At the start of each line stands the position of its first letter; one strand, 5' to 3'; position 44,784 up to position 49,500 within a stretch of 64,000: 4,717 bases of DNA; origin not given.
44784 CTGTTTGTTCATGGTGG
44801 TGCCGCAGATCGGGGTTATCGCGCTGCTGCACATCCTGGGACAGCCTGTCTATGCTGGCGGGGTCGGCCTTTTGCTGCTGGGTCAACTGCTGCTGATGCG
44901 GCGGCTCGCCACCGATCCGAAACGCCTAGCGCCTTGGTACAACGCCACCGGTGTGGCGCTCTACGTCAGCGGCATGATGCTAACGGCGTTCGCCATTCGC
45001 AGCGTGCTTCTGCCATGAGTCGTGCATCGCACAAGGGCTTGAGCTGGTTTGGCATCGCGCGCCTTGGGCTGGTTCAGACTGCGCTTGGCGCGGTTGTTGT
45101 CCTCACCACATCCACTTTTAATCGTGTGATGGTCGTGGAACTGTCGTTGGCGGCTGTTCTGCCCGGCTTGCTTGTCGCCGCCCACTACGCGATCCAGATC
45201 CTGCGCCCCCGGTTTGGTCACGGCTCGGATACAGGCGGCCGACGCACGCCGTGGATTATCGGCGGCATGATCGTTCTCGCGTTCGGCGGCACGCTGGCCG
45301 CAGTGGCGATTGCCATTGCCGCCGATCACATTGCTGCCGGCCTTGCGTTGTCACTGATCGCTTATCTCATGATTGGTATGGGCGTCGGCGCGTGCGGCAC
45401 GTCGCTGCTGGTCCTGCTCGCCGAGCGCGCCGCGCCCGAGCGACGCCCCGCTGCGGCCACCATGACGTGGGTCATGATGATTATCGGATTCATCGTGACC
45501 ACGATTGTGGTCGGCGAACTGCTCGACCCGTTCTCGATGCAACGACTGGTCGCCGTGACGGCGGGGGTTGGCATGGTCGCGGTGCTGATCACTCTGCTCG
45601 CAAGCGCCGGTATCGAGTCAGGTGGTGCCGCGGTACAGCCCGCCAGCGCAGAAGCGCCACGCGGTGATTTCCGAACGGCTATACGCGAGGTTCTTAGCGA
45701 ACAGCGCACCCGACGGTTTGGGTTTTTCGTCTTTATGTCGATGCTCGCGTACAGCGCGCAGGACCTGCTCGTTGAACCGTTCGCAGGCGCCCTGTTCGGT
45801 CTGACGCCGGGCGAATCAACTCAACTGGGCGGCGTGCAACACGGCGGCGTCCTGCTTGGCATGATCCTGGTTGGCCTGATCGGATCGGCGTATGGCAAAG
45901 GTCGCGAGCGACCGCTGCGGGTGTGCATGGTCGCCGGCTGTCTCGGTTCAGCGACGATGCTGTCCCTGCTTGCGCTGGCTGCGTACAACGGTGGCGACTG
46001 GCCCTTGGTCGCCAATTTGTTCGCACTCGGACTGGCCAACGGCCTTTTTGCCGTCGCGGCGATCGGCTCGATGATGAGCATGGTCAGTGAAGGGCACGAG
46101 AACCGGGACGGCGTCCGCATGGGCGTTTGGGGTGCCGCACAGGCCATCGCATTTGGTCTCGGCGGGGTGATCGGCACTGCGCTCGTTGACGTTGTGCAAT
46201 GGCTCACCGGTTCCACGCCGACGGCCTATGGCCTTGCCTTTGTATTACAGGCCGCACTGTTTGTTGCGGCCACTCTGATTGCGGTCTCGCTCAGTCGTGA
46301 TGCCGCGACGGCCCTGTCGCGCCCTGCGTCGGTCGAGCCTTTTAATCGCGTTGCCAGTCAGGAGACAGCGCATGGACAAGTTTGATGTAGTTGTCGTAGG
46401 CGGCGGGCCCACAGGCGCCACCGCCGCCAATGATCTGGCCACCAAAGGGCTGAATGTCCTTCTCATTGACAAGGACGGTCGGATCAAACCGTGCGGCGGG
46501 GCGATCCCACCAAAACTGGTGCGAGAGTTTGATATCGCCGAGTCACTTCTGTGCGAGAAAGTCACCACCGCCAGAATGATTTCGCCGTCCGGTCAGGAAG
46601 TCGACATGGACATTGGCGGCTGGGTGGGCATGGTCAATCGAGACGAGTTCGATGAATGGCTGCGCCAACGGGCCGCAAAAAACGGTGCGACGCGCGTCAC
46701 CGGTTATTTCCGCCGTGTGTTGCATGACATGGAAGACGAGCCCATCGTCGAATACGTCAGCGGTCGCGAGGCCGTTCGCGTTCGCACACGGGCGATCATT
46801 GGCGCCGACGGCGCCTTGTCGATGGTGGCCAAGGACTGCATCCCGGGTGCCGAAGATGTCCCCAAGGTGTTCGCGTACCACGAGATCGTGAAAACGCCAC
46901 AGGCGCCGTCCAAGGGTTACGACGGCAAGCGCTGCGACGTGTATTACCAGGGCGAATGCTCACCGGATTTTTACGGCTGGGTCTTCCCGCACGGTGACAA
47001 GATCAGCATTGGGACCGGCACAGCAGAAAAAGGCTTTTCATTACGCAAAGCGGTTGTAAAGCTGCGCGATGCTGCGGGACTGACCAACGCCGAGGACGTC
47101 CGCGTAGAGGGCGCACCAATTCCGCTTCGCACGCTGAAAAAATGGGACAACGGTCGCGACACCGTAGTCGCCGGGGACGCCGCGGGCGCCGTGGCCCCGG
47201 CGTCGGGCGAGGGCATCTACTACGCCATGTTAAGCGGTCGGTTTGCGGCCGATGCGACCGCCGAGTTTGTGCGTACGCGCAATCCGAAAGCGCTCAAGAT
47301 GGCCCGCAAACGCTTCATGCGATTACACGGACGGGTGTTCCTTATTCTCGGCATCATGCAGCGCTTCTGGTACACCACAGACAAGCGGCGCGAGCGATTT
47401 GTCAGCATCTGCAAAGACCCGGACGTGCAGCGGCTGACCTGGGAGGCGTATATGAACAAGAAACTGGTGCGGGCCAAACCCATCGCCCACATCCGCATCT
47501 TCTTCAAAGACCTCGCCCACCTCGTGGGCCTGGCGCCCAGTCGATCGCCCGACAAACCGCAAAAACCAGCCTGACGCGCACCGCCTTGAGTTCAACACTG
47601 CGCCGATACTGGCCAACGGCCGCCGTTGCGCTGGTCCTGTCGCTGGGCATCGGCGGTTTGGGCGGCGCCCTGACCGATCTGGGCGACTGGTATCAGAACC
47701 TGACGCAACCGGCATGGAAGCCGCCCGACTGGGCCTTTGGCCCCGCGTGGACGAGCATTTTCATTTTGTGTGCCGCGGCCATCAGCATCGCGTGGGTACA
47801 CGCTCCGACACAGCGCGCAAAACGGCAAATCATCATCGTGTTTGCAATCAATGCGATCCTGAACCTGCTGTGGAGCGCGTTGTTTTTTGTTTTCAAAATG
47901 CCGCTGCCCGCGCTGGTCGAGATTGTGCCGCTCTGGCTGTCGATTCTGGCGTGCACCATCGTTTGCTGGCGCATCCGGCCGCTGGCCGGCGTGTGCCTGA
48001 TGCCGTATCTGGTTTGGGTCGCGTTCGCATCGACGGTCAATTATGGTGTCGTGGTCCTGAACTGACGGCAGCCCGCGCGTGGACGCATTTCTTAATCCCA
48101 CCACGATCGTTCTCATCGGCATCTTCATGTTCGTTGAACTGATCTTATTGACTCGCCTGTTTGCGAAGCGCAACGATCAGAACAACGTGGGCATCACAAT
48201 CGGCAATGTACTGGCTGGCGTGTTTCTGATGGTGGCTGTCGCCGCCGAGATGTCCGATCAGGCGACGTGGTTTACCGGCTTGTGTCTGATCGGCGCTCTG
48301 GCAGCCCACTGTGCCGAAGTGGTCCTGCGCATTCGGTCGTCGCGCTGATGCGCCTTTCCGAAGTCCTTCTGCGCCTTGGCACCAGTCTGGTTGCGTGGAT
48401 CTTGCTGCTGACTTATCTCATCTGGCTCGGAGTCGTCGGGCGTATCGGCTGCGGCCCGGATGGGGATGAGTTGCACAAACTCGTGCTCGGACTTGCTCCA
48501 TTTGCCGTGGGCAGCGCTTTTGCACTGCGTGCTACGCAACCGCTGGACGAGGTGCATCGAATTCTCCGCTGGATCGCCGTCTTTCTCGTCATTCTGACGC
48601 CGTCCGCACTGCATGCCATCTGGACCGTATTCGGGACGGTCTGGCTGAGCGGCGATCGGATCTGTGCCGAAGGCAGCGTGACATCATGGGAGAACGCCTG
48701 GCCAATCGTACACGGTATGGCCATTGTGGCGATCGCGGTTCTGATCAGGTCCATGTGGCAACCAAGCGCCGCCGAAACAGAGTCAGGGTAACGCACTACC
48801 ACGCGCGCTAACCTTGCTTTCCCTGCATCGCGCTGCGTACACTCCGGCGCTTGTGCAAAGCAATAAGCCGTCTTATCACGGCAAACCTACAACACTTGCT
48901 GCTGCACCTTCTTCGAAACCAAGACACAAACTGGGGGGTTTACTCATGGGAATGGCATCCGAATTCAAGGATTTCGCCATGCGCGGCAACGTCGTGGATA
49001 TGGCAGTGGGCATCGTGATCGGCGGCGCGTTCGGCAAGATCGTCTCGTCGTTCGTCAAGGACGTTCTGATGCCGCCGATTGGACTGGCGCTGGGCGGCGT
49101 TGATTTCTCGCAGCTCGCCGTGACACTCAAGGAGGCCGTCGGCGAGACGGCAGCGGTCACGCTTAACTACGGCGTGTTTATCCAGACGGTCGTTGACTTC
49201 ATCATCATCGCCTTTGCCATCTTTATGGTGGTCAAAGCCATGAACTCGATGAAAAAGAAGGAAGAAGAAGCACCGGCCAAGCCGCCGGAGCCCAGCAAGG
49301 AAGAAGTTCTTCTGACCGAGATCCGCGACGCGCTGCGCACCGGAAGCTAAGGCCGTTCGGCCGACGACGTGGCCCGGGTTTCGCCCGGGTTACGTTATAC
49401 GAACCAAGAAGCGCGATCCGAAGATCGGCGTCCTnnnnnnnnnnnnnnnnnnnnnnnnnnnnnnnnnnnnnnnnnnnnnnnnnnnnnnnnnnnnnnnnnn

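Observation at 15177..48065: Photosynthesis gene cluster with antenna, pigment and regulator genes but no reaction-centre, cyclase or carotenoid-desaturase genes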

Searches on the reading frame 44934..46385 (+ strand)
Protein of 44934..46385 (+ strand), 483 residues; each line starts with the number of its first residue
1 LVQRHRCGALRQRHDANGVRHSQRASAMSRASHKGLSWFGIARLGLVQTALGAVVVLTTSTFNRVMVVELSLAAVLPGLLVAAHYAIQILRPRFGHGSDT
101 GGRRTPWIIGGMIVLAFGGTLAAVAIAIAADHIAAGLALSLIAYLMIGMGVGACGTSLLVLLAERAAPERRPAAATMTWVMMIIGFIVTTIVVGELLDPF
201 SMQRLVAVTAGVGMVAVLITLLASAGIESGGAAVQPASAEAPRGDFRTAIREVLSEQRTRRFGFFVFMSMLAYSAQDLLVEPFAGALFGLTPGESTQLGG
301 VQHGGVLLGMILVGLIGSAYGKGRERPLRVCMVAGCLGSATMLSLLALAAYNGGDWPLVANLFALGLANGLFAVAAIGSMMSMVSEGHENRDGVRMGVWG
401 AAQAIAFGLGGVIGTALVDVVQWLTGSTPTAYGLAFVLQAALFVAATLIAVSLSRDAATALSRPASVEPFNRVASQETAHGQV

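Call 7: search_protein_families(library=ncbifam, proteins=[window:44934-46385:+])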
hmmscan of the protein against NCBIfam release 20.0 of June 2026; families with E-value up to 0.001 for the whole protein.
window:44934-46385:+ (483 aa): 0 families

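Call 48: search_protein_families(library=pfam, proteins=[window:44934-46385:+], max_evalue=0.01)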
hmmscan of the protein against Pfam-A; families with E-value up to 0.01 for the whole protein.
window:44934-46385:+ (483 aa): 3 families
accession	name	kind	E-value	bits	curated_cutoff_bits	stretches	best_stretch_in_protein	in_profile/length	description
PF03209.21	PUCC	-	5.8e-92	309.2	21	1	61-456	1-399/401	PUCC protein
PF07690.21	MFS_1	-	3.3e-14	53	33.4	2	65-345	22-288/347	Major Facilitator Superfamily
PF03092.22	BT1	-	0.00024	20.4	22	1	101-225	55-176/432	BT1 family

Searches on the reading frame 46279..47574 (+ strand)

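Call 7: search_protein_families(library=ncbifam, proteins=[window:46279-47574:+])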
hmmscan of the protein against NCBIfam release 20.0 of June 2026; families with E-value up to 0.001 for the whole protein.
window:46279-47574:+ (431 aa): 64 families (the best 25 are shown)
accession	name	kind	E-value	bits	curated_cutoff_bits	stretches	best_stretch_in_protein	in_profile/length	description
TIGR02023.1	BchP-ChlP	subfamily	2.4e-144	481.1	343.3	1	36-416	2-387/388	geranylgeranyl diphosphate reductase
TIGR02028.1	ChlP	equivalog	1.2e-76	258.1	505.3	1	37-416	3-397/398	geranylgeranyl reductase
TIGR02032.1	GG-red-SF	subfamily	2.8e-71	240.6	158.8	1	35-326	1-296/297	geranylgeranyl reductase family protein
NF041080.1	DGGGPL_reductase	equivalog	3.2e-29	102.1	580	1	34-363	1-349/447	digeranylgeranylglycerophospholipid reductase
NF041160.1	DGGPL_Thplmales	equivalog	4e-23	82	780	1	32-352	1-341/396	digeranylgeranylglycerophospholipid reductase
NF045655.1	MkRedMenJ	equivalog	8.3e-21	74.4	700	1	34-366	4-354/406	menaquinone reductase MenJ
NF008519.0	PRK11445.1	equivalog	1.5e-20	73.8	303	1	32-350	1-323/355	FAD-binding protein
NF049967.1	QhpG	equivalog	3.2e-18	65.9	240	1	37-179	1-140/423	flavin-dependent monooxygenase QhpG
NF004829.0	PRK06183.1-3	subfamily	9.1e-12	44.5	390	1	30-68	4-42/520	bifunctional 3-(3-hydroxy-phenyl)propionate/3-hydroxycinnamic acid hydroxylase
NF041385.1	Dggglyphlred_Halo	equivalog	9.2e-11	40.9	700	1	33-185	3-156/405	digeranylgeranylglycerophospholipid reductase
NF004780.0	PRK06126.1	subfamily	3e-10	39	445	1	31-67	5-41/552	hypothetical protein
TIGR01790.1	carotene-cycl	subfamily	5.6e-09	35.6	209.5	1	36-188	1-147/387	lycopene cyclase family protein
NF005691.0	PRK07494.1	equivalog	3.9e-08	32.2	459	1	31-66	5-40/404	UbiH/UbiF family hydroxylase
NF004832.0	PRK06184.1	subfamily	6.9e-08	31.7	476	1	31-67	3-39/506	hypothetical protein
NF038171.1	maturase_LodB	equivalog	1.4e-07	30.9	400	0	294-341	278-325/361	lysine-epsilon-oxidase maturase LodB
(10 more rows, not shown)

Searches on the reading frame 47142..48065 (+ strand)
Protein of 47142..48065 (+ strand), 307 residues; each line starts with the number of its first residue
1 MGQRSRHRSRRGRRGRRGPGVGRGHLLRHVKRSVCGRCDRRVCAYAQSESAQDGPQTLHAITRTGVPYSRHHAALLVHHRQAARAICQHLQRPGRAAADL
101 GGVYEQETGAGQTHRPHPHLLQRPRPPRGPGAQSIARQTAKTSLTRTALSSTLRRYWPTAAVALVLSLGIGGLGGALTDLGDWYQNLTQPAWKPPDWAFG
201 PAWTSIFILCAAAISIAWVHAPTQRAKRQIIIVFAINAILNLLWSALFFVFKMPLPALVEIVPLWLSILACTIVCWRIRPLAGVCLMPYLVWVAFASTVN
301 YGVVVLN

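Call 7: search_protein_families(library=ncbifam, proteins=[window:47142-48065:+])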
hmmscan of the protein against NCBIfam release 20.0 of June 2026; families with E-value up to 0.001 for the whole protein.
window:47142-48065:+ (307 aa): 1 family
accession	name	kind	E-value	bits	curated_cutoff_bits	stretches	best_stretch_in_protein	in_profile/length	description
NF047825.1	T-richsensTspOAlph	equivalog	2.1e-27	96.2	180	1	169-307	14-148/152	tryptophan-rich sensory protein TspO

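Call 48: search_protein_families(library=pfam, proteins=[window:47142-48065:+], max_evalue=0.01)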
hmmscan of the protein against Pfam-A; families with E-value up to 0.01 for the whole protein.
window:47142-48065:+ (307 aa): 1 family
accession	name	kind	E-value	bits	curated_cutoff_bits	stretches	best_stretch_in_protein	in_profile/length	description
PF03073.20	TspO_MBR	-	5.4e-40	136.9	24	1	164-303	2-143/145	TspO/MBR family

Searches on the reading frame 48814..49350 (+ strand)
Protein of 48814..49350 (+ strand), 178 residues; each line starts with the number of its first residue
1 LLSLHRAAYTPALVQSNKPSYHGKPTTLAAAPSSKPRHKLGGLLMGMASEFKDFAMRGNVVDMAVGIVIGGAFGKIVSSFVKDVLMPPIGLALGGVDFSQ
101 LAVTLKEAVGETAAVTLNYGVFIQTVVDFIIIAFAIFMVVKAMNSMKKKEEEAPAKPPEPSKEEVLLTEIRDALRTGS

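Call 21: search_protein_families(library=pfam, proteins=[window:48814-49350:+], max_evalue=0.01)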
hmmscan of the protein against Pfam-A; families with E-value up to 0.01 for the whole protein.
window:48814-49350:+ (178 aa): 1 family
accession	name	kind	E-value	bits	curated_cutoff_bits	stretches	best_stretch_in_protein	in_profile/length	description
PF01741.23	MscL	-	7.7e-49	165.6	27.4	1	47-174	1-122/123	Large-conductance mechanosensitive channel, MscL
